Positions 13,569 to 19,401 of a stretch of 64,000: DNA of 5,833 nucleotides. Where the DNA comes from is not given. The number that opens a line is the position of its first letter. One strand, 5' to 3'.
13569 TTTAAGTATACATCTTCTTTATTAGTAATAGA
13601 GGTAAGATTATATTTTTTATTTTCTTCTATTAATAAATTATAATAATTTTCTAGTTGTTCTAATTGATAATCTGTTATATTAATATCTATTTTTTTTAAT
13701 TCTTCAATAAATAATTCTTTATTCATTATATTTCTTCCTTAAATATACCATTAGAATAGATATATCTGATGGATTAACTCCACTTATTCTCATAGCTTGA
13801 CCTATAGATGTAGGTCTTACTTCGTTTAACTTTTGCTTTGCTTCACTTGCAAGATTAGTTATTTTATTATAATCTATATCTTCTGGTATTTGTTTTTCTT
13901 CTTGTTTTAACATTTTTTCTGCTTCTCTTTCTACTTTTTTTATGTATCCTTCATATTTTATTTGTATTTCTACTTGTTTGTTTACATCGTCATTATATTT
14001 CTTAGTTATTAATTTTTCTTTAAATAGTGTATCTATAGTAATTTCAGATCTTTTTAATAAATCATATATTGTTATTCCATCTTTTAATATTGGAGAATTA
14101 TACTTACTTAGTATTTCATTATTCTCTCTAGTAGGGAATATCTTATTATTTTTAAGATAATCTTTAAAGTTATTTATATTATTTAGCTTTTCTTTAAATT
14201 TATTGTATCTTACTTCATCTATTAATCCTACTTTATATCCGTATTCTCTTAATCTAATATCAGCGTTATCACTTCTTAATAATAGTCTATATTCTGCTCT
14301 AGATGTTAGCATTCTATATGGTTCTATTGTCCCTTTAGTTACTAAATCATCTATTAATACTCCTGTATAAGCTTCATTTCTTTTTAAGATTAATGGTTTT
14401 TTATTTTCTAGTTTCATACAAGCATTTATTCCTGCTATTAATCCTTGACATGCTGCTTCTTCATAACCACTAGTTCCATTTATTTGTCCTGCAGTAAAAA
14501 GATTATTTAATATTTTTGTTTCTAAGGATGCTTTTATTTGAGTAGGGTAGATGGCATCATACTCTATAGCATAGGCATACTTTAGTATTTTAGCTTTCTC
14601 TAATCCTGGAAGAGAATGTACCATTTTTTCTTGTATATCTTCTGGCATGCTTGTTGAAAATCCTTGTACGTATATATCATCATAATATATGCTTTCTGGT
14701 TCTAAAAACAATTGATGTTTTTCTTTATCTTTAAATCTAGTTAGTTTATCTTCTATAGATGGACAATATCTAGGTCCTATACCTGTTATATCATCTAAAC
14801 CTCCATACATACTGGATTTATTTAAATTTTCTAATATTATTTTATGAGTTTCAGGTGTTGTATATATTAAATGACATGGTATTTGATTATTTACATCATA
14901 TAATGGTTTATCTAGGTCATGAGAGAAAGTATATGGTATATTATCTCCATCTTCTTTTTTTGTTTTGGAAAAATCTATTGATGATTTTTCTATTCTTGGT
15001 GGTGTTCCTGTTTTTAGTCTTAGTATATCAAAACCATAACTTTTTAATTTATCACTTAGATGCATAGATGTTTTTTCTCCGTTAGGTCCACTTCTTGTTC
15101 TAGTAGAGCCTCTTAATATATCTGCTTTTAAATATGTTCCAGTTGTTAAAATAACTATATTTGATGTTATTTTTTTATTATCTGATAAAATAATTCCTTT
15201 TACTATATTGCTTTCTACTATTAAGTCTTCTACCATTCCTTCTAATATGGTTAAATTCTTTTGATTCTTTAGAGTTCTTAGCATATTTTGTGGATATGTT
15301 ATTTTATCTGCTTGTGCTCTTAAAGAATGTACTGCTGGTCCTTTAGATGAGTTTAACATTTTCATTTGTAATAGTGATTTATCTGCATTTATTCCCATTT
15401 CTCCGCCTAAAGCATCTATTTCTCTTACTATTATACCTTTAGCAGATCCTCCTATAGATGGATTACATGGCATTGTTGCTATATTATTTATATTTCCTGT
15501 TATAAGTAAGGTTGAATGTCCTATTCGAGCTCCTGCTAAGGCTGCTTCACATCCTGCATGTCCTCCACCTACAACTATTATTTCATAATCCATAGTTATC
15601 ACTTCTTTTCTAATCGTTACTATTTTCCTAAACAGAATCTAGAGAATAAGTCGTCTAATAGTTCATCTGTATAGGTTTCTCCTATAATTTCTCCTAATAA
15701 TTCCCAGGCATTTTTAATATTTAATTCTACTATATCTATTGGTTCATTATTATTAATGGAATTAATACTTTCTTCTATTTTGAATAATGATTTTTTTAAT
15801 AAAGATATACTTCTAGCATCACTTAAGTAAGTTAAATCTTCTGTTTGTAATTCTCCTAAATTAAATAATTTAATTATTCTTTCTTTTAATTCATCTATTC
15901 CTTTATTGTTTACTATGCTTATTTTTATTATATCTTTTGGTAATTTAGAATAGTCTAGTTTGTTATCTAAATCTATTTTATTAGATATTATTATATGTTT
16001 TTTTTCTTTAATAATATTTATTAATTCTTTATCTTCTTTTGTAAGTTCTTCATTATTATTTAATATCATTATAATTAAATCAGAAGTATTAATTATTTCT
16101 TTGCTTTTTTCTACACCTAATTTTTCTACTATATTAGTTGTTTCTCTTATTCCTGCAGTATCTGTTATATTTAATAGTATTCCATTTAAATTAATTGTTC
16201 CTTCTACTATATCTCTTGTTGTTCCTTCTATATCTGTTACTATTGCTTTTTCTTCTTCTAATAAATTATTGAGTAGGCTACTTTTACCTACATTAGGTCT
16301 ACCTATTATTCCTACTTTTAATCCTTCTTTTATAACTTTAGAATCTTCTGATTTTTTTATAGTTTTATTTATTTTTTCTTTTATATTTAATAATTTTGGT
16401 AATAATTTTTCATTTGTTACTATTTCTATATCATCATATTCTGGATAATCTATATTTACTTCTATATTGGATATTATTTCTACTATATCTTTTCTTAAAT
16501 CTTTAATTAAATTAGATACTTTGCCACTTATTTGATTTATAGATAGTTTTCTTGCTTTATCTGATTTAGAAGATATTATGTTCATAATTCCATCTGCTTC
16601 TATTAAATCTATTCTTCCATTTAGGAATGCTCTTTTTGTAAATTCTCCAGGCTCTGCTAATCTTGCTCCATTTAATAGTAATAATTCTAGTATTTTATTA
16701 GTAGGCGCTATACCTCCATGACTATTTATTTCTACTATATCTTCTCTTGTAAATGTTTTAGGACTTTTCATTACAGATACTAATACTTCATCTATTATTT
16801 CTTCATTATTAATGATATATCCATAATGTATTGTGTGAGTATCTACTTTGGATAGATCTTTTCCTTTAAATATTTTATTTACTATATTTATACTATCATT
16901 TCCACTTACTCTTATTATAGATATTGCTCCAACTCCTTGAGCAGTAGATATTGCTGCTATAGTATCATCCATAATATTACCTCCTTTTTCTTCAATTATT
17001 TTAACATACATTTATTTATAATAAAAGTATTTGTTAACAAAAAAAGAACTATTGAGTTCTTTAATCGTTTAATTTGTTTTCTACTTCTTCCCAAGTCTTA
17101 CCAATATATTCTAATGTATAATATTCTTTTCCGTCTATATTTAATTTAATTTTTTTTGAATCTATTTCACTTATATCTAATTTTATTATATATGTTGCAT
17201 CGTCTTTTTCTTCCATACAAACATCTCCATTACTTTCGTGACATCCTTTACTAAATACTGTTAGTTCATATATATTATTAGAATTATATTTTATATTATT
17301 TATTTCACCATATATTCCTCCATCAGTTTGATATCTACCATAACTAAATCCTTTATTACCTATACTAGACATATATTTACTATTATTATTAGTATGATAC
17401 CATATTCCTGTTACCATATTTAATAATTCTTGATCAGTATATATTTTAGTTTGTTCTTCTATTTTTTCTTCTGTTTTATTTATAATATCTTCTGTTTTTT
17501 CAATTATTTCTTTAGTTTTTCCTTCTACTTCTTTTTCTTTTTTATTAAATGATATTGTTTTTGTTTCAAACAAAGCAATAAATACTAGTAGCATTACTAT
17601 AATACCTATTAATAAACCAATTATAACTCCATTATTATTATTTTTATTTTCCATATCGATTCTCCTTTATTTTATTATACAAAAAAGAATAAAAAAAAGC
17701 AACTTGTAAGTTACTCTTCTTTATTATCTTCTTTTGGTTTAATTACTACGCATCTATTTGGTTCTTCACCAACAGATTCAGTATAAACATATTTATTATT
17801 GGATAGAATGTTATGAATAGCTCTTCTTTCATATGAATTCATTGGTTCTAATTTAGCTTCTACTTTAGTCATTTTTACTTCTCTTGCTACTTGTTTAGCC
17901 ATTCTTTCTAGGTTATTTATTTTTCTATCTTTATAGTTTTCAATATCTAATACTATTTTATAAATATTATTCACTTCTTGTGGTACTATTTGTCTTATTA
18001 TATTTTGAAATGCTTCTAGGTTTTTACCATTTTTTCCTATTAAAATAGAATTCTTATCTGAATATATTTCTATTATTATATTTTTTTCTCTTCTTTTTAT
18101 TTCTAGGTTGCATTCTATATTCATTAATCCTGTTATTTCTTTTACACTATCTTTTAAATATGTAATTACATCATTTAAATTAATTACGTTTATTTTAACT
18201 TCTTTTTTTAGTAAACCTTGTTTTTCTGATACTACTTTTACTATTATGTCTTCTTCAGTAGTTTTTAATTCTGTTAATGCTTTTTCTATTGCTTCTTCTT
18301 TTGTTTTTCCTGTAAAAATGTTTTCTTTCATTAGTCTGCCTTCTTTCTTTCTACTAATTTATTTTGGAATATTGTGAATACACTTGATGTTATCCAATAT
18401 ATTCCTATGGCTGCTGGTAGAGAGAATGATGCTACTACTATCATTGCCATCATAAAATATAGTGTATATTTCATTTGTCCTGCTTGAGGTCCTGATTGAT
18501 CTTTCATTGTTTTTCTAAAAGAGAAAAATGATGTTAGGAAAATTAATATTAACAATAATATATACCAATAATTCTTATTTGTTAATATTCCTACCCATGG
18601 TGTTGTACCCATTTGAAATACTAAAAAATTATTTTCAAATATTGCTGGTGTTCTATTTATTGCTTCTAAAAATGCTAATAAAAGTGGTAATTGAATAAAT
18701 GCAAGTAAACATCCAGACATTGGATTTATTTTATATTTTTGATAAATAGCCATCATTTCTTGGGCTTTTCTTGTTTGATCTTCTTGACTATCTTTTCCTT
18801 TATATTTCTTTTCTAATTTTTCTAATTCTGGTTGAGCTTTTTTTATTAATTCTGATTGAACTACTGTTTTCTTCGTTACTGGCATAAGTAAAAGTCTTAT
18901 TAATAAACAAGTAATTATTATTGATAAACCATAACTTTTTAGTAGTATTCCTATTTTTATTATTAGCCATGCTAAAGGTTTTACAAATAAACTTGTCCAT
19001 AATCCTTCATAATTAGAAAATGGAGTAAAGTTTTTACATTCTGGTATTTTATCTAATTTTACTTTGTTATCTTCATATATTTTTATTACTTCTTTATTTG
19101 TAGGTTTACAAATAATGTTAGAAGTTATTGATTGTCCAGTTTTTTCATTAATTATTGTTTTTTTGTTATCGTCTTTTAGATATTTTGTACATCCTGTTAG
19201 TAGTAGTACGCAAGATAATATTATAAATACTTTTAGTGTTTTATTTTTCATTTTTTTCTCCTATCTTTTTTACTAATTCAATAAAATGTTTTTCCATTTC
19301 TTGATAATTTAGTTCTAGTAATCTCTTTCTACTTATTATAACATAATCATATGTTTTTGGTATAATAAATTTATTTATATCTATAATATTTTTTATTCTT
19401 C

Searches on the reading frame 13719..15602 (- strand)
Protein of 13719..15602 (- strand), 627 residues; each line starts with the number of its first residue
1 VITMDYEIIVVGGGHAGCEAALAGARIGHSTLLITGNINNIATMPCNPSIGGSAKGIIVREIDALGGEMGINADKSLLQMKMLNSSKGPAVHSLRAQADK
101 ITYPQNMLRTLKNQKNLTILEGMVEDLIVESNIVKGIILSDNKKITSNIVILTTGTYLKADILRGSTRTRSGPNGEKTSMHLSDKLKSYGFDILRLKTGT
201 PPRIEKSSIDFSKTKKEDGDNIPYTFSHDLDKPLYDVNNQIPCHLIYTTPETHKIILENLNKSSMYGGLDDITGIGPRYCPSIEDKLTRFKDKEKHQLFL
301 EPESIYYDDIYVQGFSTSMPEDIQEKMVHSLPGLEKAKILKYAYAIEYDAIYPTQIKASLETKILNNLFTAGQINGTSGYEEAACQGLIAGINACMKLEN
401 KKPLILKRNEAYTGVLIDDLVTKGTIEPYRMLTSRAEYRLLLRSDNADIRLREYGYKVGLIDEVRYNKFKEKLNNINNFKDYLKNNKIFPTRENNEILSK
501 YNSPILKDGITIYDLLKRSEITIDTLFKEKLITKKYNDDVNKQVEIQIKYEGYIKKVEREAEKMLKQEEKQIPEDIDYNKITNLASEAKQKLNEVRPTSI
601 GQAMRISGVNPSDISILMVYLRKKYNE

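Call 7: search_protein_families(library=pfam, proteins=[window:13719-15602:-])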
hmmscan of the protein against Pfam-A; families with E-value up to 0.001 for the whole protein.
window:13719-15602:- (627 aa): 4 families
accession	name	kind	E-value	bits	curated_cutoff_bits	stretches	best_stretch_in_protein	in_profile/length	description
PF01134.28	GIDA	-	5.3e-159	529.9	22.1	1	8-402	2-391/391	Glucose inhibited division protein A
PF13932.14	SAM_GIDA_C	-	4.2e-26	91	27.1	1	562-618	1-57/57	tRNA modifying enzyme MnmG/GidA C-terminal helical bundle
PF21680.2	GIDA_C_1st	-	7.6e-21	75.1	24.7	1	464-556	2-94/96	tRNA modifying enzyme MnmG/GidA C-terminal helical domain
PF12831.13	FAD_oxidored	-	0.00012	22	27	1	7-35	1-29/416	FAD dependent oxidoreductase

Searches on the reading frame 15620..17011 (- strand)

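Call 7: search_protein_families(library=pfam, proteins=[window:15620-17011:-])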
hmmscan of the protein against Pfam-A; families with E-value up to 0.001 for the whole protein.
window:15620-17011:- (463 aa): 8 families
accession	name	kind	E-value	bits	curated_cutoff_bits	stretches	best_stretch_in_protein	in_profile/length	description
PF12631.12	MnmE_helical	-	7.3e-54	183.5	40.1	1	136-460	1-211/211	MnmE helical domain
PF10396.14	TrmE_N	-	3.4e-43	147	29.8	1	17-133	1-117/117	GTP-binding protein TrmE N-terminus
PF01926.29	MMR_HSR1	-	5.1e-26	91.4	21.9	1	232-345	1-113/113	50S ribosome-binding GTPase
PF02421.24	FeoB_N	-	4.3e-08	33.3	27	1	232-379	2-156/156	Ferrous iron transport protein B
PF00071.28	Ras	-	2.9e-05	24.1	21.6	1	232-351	1-119/162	Ras family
PF00350.29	Dynamin_N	-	4.5e-05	24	27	0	233-269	1-36/168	Dynamin family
PF08477.19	Roc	-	4.7e-05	24.1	27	1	232-347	1-119/119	Ras of Complex, Roc, domain of DAPkinase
PF00009.33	GTP_EFTU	-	8.1e-05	22.7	26.5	0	231-363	4-148/188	Elongation factor Tu GTP binding domain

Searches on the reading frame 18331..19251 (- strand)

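Call 8: search_protein_families(library=pfam, proteins=[window:18331-19251:-])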
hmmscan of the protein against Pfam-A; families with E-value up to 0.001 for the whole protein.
window:18331-19251:- (306 aa): 1 family
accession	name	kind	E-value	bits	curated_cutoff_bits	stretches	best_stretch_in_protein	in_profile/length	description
PF02096.25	60KD_IMP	-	2.5e-39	135.3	35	1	107-301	1-162/163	60Kd inner membrane protein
